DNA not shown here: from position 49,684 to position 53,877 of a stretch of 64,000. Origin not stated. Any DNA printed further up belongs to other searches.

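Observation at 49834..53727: Giant lipoprotein fusing a PelA-type deacetylase module to a PelB-like TPR + porin export scaffold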

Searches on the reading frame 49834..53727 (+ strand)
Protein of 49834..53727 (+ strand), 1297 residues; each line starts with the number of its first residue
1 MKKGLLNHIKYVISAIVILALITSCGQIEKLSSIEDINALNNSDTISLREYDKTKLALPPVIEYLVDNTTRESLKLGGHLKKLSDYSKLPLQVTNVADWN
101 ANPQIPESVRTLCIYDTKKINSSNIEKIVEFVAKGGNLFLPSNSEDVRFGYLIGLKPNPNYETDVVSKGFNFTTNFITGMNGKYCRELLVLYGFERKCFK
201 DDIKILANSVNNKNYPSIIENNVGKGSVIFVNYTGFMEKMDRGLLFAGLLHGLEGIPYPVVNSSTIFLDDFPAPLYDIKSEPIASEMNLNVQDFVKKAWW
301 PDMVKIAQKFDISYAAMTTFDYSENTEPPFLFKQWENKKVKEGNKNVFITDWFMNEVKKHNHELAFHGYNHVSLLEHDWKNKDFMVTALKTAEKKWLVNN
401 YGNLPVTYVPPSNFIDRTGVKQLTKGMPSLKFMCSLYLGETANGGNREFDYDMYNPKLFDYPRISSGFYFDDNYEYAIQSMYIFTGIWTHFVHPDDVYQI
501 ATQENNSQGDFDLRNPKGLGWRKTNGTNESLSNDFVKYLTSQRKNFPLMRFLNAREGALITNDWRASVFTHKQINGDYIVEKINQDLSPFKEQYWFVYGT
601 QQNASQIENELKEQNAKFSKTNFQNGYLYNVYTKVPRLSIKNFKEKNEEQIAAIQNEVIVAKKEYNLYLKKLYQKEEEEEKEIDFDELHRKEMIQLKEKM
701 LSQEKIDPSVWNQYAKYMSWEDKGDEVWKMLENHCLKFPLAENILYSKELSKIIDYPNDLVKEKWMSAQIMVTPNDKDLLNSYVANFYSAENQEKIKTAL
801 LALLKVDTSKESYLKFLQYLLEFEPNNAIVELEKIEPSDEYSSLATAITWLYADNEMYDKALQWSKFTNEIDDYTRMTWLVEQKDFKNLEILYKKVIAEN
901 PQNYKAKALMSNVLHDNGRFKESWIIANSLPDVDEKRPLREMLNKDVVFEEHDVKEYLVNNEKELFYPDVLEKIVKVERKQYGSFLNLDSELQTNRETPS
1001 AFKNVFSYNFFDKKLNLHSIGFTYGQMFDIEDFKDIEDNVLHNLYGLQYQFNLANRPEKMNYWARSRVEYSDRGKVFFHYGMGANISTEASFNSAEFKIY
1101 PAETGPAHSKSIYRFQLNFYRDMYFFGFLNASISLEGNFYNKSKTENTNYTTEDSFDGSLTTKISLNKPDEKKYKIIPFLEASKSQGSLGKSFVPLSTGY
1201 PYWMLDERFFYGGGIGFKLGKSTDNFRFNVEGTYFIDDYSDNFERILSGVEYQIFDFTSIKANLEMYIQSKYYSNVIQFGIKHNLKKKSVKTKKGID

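Call 3: search_protein_families(library=pfam, proteins=[window:49834-53727:+], max_evalue=0.01)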
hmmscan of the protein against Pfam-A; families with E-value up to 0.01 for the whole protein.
window:49834-53727:+ (1297 aa): 3 families
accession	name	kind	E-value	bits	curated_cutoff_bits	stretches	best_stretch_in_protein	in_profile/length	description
PF09960.14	DUF2194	-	7.5e-67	226.4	30.4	1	65-603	42-563/582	Uncharacterised protein conserved in bacteria (DUF2194)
PF09822.16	ABC_transp_aux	-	0.0061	16.3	34.7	0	99-140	36-78/288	ABC-type uncharacterized transport system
PF14559.12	TPR_19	-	0.0095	16.7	25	0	892-936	13-57/68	Tetratricopeptide repeat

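Call 4: search_protein_families(library=ncbifam, proteins=[window:49834-53727:+], max_evalue=0.01)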
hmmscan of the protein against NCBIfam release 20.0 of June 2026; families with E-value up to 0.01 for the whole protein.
window:49834-53727:+ (1297 aa): 0 families

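Call 6: find_homologous_proteins(query=window:49834-53724:+)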
Query window:49834-53724:+ (1297 aa): 454 proteins with E <= 0.001 among 8000 candidates; the best 120 are listed.
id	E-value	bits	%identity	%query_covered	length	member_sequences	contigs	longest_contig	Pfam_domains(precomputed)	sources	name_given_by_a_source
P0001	0.0e+0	2969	100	100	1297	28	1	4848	PF09960.15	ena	-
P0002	0.0e+0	2431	78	100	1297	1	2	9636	PF14559.13,PF09960.15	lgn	-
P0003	0.0e+0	1683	55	99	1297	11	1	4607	PF09960.15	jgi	jgi:hypothetical protein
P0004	0.0e+0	1584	53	98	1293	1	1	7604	PF09960.15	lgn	-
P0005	0.0e+0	1579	53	99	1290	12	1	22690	PF09960.15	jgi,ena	-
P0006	0.0e+0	1576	53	98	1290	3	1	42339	PF09960.15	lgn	-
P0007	0.0e+0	1566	52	99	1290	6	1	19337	PF09960.15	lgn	-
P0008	0.0e+0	1564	53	99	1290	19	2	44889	PF09960.15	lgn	-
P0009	0.0e+0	1561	52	98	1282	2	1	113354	PF09960.15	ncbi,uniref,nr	ncbi:hypothetical protein FLJC2902T_21950 [Flavobacterium limnosediminis JC2902]|uniref:DUF2194 doma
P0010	0.0e+0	1560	53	98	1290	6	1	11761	PF09960.15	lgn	-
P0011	0.0e+0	1538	51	98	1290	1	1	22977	PF09960.15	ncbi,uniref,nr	ncbi:DUF2194 domain-containing protein [Flavobacterium sp.]|uniref:DUF2194 domain-containing protein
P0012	0.0e+0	1527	51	99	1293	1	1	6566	PF09960.15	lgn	-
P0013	0.0e+0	1523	51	100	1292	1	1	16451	PF09960.15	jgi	-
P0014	0.0e+0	1511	51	98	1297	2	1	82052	PF09960.15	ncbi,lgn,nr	ncbi:MAG: DUF2194 domain-containing protein [Flavobacterium sp.]|nr:MAG: DUF2194 domain-containing p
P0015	0.0e+0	1510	51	99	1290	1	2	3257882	PF09960.15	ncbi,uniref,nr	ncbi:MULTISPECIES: DUF2194 domain-containing protein [Flavobacterium]|uniref:DUF2194 domain-containi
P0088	0.0e+0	1321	45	99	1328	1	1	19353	PF09960.15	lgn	-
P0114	0.0e+0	1283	47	93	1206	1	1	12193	PF09960.15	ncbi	ncbi:MAG: DUF2194 domain-containing protein, partial [Flavobacterium sp.]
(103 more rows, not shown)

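Call 13: search_solved_structures(query=window:49834-53724:+, max_evalue=1, show_alignments=2)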
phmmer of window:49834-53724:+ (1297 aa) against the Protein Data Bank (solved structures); distinct sequences matched with E-value up to 1: 1.
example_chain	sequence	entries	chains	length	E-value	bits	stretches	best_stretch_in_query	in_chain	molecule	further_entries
9zau_A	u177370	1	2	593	7.4e-39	136.3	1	131-499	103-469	Predicted membrane protein, putative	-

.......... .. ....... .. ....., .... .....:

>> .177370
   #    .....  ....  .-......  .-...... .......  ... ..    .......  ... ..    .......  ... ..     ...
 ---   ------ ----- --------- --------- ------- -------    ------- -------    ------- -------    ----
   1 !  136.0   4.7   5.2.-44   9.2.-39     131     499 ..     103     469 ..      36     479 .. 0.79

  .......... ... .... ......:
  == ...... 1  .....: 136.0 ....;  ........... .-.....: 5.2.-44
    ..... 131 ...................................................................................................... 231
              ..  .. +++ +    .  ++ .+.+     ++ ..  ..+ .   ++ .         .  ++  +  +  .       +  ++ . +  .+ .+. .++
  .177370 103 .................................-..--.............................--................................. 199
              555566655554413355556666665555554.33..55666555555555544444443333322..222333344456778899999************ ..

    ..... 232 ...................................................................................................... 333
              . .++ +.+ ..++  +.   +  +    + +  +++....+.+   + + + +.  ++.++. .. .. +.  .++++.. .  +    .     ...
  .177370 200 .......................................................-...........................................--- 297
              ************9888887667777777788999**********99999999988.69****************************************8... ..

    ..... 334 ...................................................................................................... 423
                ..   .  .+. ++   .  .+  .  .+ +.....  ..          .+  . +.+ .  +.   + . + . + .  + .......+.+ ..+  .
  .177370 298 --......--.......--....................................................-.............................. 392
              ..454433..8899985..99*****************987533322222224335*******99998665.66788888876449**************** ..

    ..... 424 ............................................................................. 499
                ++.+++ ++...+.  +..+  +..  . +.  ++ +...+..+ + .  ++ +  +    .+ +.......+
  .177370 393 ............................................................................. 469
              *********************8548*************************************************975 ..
